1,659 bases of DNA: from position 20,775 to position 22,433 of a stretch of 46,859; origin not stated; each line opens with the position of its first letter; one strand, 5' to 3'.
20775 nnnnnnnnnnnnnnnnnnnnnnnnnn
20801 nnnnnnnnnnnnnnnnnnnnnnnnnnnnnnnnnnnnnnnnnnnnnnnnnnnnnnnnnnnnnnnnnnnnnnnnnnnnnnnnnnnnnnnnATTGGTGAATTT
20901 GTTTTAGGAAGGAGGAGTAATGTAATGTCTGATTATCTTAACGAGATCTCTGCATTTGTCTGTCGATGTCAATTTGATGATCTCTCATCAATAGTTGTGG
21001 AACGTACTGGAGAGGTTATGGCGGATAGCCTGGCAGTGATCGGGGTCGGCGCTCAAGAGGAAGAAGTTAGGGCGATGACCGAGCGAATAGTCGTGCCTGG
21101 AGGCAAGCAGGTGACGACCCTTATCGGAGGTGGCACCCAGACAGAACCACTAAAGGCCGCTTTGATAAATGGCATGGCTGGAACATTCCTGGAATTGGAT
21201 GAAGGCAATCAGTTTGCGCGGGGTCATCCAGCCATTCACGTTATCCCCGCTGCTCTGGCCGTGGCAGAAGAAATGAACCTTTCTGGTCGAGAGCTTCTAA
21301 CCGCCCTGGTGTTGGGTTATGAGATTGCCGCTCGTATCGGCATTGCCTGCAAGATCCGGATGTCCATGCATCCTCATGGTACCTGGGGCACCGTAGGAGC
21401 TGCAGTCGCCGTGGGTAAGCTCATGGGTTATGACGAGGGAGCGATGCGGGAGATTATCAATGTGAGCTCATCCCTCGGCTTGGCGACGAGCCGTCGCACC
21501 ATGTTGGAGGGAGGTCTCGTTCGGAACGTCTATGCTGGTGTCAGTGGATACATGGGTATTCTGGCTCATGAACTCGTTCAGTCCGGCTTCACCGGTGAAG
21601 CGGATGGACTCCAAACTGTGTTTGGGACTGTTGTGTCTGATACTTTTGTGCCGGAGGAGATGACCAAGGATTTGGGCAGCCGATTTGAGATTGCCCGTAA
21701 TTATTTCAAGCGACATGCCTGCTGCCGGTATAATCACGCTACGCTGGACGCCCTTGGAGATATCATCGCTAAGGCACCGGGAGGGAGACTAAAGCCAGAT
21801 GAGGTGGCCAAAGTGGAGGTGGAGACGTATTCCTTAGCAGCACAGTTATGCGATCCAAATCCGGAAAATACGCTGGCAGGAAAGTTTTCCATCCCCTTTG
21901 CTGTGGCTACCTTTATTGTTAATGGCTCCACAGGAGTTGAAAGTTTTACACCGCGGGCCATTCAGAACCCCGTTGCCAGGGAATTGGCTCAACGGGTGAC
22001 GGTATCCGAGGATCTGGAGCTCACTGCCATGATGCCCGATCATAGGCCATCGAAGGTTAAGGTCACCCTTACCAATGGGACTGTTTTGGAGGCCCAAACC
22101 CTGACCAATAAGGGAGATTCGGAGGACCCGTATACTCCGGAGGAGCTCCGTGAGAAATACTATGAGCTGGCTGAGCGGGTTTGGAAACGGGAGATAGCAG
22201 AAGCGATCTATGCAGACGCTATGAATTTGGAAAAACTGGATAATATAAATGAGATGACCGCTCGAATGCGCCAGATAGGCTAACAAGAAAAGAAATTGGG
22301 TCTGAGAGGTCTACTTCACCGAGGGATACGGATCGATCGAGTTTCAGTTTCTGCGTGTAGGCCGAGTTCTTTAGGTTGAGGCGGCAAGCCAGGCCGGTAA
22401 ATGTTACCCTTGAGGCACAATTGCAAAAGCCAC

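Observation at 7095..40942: Seven MmgE/PrpD-family paralogues packed into one ~34 kb locus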

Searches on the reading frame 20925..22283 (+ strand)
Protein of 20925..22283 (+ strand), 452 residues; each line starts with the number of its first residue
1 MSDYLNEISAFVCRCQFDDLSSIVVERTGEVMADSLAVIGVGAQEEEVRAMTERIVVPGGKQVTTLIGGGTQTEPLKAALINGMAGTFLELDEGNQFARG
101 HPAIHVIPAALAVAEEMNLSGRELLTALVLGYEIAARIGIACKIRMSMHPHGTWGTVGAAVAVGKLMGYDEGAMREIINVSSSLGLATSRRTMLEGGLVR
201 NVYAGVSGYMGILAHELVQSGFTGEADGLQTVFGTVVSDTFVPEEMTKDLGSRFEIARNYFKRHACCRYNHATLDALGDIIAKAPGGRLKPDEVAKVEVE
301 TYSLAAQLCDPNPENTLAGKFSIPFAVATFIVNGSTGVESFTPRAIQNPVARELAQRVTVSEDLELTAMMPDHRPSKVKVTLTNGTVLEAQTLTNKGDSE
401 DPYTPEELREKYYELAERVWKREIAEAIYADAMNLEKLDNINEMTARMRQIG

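Call 3: search_protein_families(library=pfam, proteins=[window:20925-22283:+])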
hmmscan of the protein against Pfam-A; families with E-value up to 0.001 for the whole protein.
window:20925-22283:+ (452 aa): 2 families
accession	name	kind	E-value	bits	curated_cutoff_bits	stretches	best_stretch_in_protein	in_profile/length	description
PF03972.19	MmgE_PrpD_N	-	8.5e-45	153.3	32.1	1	7-232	2-228/244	MmgE/PrpD N-terminal domain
PF19305.4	MmgE_PrpD_C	-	1e-33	117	32.1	1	264-428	1-166/173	MmgE/PrpD C-terminal domain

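Call 11: search_solved_structures(query=window:20925-22283:+, max_evalue=1e-10)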
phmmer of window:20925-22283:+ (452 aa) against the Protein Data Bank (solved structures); distinct sequences matched with E-value up to 1e-10: 10.
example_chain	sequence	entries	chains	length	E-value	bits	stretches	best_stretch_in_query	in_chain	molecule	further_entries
7bra_A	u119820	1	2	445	2.9e-28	102.4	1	27-422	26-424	Bacillus subtilis IRG1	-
7e9d_A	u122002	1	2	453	7.7e-27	97.7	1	27-423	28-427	IRG1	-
2hp3_A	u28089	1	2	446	7.1e-25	91.2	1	31-414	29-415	IDS-epimerase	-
2hp0_A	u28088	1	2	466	8.2e-25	91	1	31-414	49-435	IDS-epimerase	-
7br9_A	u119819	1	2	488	7.7e-18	68.1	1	16-446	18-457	Cis-aconitate decarboxylase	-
6r6t_A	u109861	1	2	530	1e-17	67.6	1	16-446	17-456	Cis-aconitate decarboxylase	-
12vt_A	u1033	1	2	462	3.7e-16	62.5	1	19-447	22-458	Cis-aconitate decarboxylase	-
12ux_A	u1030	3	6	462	6.3e-16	61.8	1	19-447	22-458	Cis-aconitate decarboxylase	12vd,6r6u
12vw_A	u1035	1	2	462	2.5e-15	59.8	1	19-447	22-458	Cis-aconitate decarboxylase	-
12vq_A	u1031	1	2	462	8.7e-15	58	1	19-447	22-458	Cis-aconitate decarboxylase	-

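Call 13: search_protein_families(library=ncbifam, proteins=[window:20925-22283:+], max_evalue=0.00001)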
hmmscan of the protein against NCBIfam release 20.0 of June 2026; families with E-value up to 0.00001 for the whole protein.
window:20925-22283:+ (452 aa): 1 family
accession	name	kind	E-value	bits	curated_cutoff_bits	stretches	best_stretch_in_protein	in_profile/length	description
NF042438.1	PrpD_hiGCgrampos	equivalog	2.7e-11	42.7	950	1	56-225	75-238/499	2-methylcitrate dehydratase PrpD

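Call 14: find_related_loci(query=window:20925-22283:+, collection=genome_contigs, flank=10000)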
Query window:20925-22283:+ (452 aa) in genome_contigs; peptide patterns used: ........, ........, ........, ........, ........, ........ (x = any residue, [..] = any of these).
41 stretches matched a pattern; 14 encode a relative of the query (tblastn E <= 1e-3); 14 distinct loci.
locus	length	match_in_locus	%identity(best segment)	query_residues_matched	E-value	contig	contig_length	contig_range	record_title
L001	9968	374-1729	87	1-452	0e+0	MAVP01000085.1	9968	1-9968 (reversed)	MAG: Desulfobacterales bacterium S7086C20 S7086CLC20_contig000085, whole genome shotgun sequence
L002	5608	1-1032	97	109-452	0e+0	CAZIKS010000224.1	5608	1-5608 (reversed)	MAG TPA_asm: uncultured Pirellulales bacterium isolate SRP068000_co4_338 genome assembly, contig: NODE_28925_length_5608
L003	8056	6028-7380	71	1-451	0e+0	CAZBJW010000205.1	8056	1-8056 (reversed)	MAG TPA_asm: uncultured Anaerolineales bacterium isolate binchicken_co294_156 genome assembly, contig: NODE_7759_length_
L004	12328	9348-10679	68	1-444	0e+0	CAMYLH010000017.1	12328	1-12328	MAG: uncultured Desulfobacterales bacterium isolate FCS_M_Desulfobacterota_02 genome assembly, contig: scaffold_4785, wh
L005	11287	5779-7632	68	1-445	0e+0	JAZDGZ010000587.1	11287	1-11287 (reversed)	MAG: Pseudomonadota bacterium isolate MEGAHIT-group-0.292 k141_20722575, whole genome shotgun sequence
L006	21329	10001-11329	69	1-446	0e+0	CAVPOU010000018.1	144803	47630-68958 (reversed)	MAG: uncultured delta proteobacterium isolate MFD00032.bin.1.150 genome assembly, contig: contig_40568, whole genome sho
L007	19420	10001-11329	67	1-446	0e+0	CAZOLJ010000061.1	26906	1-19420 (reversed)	MAG TPA_asm: uncultured Desulfobacteraceae bacterium isolate binchicken_co340_80 genome assembly, contig: NODE_888_lengt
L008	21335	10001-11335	66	1-445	0e+0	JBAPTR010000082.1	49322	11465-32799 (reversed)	MAG: Desulfatiglandaceae bacterium isolate MFD01219_ilm_asm_bin15 k127_77962, whole genome shotgun sequence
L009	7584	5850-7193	69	1-448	0e+0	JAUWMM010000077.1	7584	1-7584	MAG: Desulfobacterales bacterium isolate CSMAG_2398 CSMAG_2398_k141_677430_length_7584_cov_10.0000, whole genome shotgun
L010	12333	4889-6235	68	1-452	0e+0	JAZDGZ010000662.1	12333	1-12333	MAG: Pseudomonadota bacterium isolate MEGAHIT-group-0.292 k141_15566733, whole genome shotgun sequence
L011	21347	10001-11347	65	1-452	0e+0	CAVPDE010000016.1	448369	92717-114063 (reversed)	MAG: uncultured delta proteobacterium isolate MFD00032.bin.1.156 genome assembly, contig: contig_37200, whole genome sho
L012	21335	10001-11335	68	1-445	0e+0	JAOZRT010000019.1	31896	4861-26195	MAG: Desulfobacterales bacterium isolate GMC6.concoct.7 GMC6_730_length_31896_cov_9.480010, whole genome shotgun sequenc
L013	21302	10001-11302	59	1-436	1e-169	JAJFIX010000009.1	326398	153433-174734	MAG: Alphaproteobacteria bacterium isolate OFTM101 OFTM101_8, whole genome shotgun sequence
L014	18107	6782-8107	57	4-449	5e-165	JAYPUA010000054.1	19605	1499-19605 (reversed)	MAG: Deltaproteobacteria bacterium isolate 139589_S190_rosella_bins.tsv.111 NODE_2615_length_19605_cov_17.602251, whole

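Call 16: find_encoding_contigs(protein=window:20925-22283:+, flank=10000, max_places=6)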
Protein window:20925-22283:+ (452 aa): no gene with exactly this product is on record in the collection.
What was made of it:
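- Tried and rejected: An exact-sequence look-up of P3 found nothing on record (call 16).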

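Call 19: find_homologous_proteins(query=window:20925-22283:+, max_evalue=1e-30)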
Query window:20925-22283:+ (452 aa): 3198 proteins with E <= 1e-30 among 8000 candidates; the best 120 are listed.
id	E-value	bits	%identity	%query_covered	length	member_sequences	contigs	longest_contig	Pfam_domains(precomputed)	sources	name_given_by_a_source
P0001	5.5e-285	963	96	100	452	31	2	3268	PF19305.5,PF03972.20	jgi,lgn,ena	-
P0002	1.5e-273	925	92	100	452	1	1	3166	PF19305.5,PF03972.20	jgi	-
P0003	3.3e-273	924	92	100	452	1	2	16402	PF19305.5,PF03972.20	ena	-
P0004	5.6e-272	920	92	100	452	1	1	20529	PF19305.5,PF03972.20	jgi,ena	-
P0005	5.8e-272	920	92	100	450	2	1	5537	PF19305.5,PF03972.20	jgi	-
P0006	2.0e-270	915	91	100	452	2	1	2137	PF19305.5,PF03972.20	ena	-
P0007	2.6e-263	892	88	100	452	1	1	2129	PF19305.5,PF03972.20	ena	-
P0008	1.2e-261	886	87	100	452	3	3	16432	PF19305.5,PF03972.20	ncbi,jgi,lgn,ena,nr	ncbi:MAG: hypothetical protein BBJ60_03885 [Desulfobacterales bacterium S7086C20]|nr:MAG: hypothetic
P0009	1.9e-260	882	88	100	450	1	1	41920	PF19305.5,PF03972.20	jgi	jgi:2-methylcitrate dehydratase PrpD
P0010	8.2e-260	880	87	100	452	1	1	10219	PF19305.5,PF03972.20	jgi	jgi:2-methylcitrate dehydratase PrpD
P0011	1.3e-255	866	85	99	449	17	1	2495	PF19305.5,PF03972.20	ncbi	-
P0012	1.7e-255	866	87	100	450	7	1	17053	PF19305.5,PF03972.20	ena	-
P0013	3.5e-243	825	82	99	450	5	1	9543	PF19305.5,PF03972.20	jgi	jgi:2-methylcitrate dehydratase PrpD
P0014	1.2e-241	820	82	99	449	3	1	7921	PF19305.5,PF03972.20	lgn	-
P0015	2.9e-239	812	81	99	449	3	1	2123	PF19305.5,PF03972.20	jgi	-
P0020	1.1e-224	764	75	99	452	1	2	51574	PF19305.5,PF03972.20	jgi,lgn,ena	-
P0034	1.9e-212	724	71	99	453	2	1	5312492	PF19305.5,PF03972.20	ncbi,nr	ncbi:MAG: MmgE/PrpD family protein [Desulfobacterales bacterium]|nr:MAG: MmgE/PrpD family protein [D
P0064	1.4e-202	692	69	100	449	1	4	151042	PF19305.5,PF03972.20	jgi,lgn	-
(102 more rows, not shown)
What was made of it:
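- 20925..22283 (+): P3, MmgE/PrpD paralogue of clade {P3,P4,P5,P7}. 3198 database relatives at E<=1e-30 among the 8000 candidates scored (call 19).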

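Call 20: find_encoding_contigs(protein=P0009, flank=10000, max_places=2)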
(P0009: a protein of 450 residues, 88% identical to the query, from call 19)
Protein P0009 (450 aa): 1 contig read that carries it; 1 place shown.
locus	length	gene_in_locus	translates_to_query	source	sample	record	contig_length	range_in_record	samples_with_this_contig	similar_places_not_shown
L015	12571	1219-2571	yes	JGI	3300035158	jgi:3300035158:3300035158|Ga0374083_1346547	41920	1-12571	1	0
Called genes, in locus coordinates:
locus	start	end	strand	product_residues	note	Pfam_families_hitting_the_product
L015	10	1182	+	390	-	PF00890:FAD_binding_2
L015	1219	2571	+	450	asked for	PF03972:MmgE_PrpD_N, PF19305:MmgE_PrpD_C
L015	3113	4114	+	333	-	PF03972:MmgE_PrpD_N, PF19305:MmgE_PrpD_C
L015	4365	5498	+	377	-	PF03972:MmgE_PrpD_N, PF19305:MmgE_PrpD_C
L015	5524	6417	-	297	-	PF00795:CN_hydrolase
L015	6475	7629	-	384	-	-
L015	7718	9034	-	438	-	PF01979:Amidohydro_1, PF07969:Amidohydro_3 (weak)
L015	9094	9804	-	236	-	PF00857:Isochorismatase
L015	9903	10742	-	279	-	-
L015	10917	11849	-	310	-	PF12800:Fer4_4 (faint), PF12838:Fer4_7 (faint), PF13187:Fer4_9 (faint), PF13237:Fer4_10 (weak), PF01292:Ni_hydr_CYTB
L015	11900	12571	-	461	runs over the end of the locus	PF03972:MmgE_PrpD_N, PF19305:MmgE_PrpD_C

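Call 21: find_encoding_contigs(protein=P0034, flank=10000, max_places=2)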
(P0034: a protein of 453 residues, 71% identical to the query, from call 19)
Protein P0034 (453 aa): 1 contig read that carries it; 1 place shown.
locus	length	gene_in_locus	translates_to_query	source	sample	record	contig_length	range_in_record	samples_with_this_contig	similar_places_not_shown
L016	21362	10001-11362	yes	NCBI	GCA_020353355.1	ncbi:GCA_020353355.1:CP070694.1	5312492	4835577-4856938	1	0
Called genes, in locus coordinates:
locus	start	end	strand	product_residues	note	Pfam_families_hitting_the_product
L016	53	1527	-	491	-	PF02824:TGS (weak), PF07973:tRNA_SAD, PF00587:tRNA-synt_2b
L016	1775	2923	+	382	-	PF01612:DNA_pol_A_exo1, PF00570:HRDC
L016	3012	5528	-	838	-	-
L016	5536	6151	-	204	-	PF00082:Peptidase_S8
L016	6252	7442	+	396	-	PF01979:Amidohydro_1, PF07969:Amidohydro_3 (weak)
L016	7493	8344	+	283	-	PF00795:CN_hydrolase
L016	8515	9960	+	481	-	PF01946:Thi4 (weak), PF00890:FAD_binding_2, PF01266:DAO, PF01494:FAD_binding_3 (weak), PF03486:HI0933_like (weak), PF07992:Pyr_redox_2 (weak), PF12831:FAD_oxidored, PF13450:NAD_binding_8 (weak), +1 more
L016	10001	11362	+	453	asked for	PF03972:MmgE_PrpD_N, PF19305:MmgE_PrpD_C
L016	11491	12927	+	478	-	PF03972:MmgE_PrpD_N, PF19305:MmgE_PrpD_C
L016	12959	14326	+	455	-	PF03972:MmgE_PrpD_N, PF19305:MmgE_PrpD_C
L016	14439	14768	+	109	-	PF07110:EthD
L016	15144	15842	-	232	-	PF00857:Isochorismatase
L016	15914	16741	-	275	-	-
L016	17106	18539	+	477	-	PF03972:MmgE_PrpD_N, PF19305:MmgE_PrpD_C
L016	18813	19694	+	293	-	PF02653:BPD_transp_2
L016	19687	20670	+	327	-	PF02653:BPD_transp_2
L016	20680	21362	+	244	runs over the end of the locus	PF00005:ABC_tran, PF12399:BCA_ABC_TP_C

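Call 38: find_encoding_contigs(protein=P0020, flank=10000, max_places=2)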
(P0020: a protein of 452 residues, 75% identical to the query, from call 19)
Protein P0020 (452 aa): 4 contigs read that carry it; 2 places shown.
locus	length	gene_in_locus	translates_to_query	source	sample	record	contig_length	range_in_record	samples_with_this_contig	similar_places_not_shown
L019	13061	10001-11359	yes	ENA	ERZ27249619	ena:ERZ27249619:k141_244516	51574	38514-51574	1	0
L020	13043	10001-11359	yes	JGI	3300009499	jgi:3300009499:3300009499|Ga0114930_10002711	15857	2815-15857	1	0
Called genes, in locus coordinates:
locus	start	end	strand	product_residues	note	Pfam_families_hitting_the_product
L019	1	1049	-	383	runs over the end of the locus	PF06032:S-Me-THD_N, PF20906:S-Me-THD_C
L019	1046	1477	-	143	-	-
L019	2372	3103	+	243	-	PF00392:GntR, PF07702:UTRA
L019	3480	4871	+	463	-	PF03972:MmgE_PrpD_N, PF19305:MmgE_PrpD_C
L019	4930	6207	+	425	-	PF01071:GARS_A (weak), PF02786:CPSase_L_D2 (faint), PF08442:ATP-grasp_2, PF13549:ATP-grasp_5, PF24948:Citrate_synth_N, PF16114:Citrate_bind (weak)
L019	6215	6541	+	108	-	-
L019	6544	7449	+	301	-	PF02629:CoA_binding, PF13380:CoA_binding_2 (weak), PF13607:Succ_CoA_lig, PF00549:Ligase_CoA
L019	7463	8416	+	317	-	PF03328:HpcH_HpaI, PF15617:C-C_Bond_Lyase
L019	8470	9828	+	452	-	PF03972:MmgE_PrpD_N, PF19305:MmgE_PrpD_C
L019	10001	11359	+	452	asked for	PF03972:MmgE_PrpD_N, PF19305:MmgE_PrpD_C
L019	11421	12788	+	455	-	PF00890:FAD_binding_2, PF01266:DAO (weak), PF03486:HI0933_like (faint), PF07992:Pyr_redox_2 (weak), PF12831:FAD_oxidored, PF13450:NAD_binding_8 (weak)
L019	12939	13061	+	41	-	?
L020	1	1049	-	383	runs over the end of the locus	PF06032:S-Me-THD_N, PF20906:S-Me-THD_C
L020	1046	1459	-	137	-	-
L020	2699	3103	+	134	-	PF07702:UTRA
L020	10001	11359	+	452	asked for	PF03972:MmgE_PrpD_N, PF19305:MmgE_PrpD_C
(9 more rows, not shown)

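Call 39: find_encoding_contigs(protein=P0064, flank=10000, max_places=2)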
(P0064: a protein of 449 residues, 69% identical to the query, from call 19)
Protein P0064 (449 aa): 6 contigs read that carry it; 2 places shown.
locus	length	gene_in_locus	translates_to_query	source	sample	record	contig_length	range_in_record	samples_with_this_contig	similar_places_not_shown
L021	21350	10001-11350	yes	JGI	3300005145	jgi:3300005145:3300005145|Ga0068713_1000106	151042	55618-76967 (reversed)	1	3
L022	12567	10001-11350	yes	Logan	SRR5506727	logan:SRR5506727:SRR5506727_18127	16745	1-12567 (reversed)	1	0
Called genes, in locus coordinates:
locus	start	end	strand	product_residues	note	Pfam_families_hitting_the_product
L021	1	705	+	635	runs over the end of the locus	PF06808:DctM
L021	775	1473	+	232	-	PF12973:Cupin_7 (faint), PF07883:Cupin_2 (weak)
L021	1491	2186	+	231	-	PF12973:Cupin_7 (faint), PF07883:Cupin_2 (weak)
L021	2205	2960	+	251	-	PF00106:adh_short, PF08659:KR, PF13561:adh_short_C2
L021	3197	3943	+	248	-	PF01177:Asp_Glu_race (faint), PF17645:Amdase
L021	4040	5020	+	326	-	PF03401:TctC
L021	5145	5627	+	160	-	PF07331:TctB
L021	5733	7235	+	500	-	PF01970:TctA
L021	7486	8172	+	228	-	PF02627:CMD (weak)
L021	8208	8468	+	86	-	-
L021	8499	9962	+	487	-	PF00890:FAD_binding_2, PF01266:DAO, PF01494:FAD_binding_3 (weak), PF03486:HI0933_like (faint), PF07992:Pyr_redox_2 (weak), PF12831:FAD_oxidored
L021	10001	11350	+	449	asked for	PF03972:MmgE_PrpD_N, PF19305:MmgE_PrpD_C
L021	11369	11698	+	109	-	PF07110:EthD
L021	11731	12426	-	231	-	PF00857:Isochorismatase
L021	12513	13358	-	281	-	PF01418:HTH_6, PF01380:SIS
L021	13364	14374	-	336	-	PF13237:Fer4_10 (weak), PF13183:Fer4_8 (faint), PF01292:Ni_hydr_CYTB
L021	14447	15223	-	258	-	PF00285:Citrate_synt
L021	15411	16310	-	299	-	PF02629:CoA_binding, PF13380:CoA_binding_2, PF00549:Ligase_CoA, PF13607:Succ_CoA_lig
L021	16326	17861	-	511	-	PF08442:ATP-grasp_2, PF13549:ATP-grasp_5, PF24948:Citrate_synth_N (weak), PF16114:Citrate_bind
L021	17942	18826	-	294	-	PF05681:Fumerase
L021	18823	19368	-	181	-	PF05683:Fumerase_C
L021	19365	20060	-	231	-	PF00111:Fer2, PF13237:Fer4_10, PF12838:Fer4_7, PF13187:Fer4_9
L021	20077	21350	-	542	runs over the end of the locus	PF00890:FAD_binding_2, PF07992:Pyr_redox_2 (faint)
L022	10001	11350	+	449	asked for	PF03972:MmgE_PrpD_N, PF19305:MmgE_PrpD_C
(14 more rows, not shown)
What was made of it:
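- L021 joins that Frd/Fum/ligase/lyase/cyt b operon to FAD484-P3-EthD-isochorismatase and a tricarboxylate (TctABC) transporter (call 39).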

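Call 73: search_protein_families(library=pfam, proteins=[L015:6475-7629:-], max_evalue=0.001)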
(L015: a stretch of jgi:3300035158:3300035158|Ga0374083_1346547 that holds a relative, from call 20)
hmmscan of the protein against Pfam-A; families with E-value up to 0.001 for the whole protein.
L015:6475-7629:- (384 aa): 0 families

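Call 76: search_protein_families(library=ncbifam, proteins=[L015:6475-7629:-, L016:14439-14768:+], max_evalue=0.001)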
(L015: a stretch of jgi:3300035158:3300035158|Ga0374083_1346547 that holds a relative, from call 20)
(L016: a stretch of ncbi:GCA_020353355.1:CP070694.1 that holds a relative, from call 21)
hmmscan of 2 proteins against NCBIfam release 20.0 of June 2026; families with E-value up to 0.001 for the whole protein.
L015:6475-7629:- (384 aa): 0 families

L016:14439-14768:+ (109 aa): 1 family
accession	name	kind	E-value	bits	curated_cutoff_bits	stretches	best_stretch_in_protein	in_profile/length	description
TIGR02118.1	TIGR02118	subfamily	1.4e-10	41.8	30.5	1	5-94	4-92/103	EthD family reductase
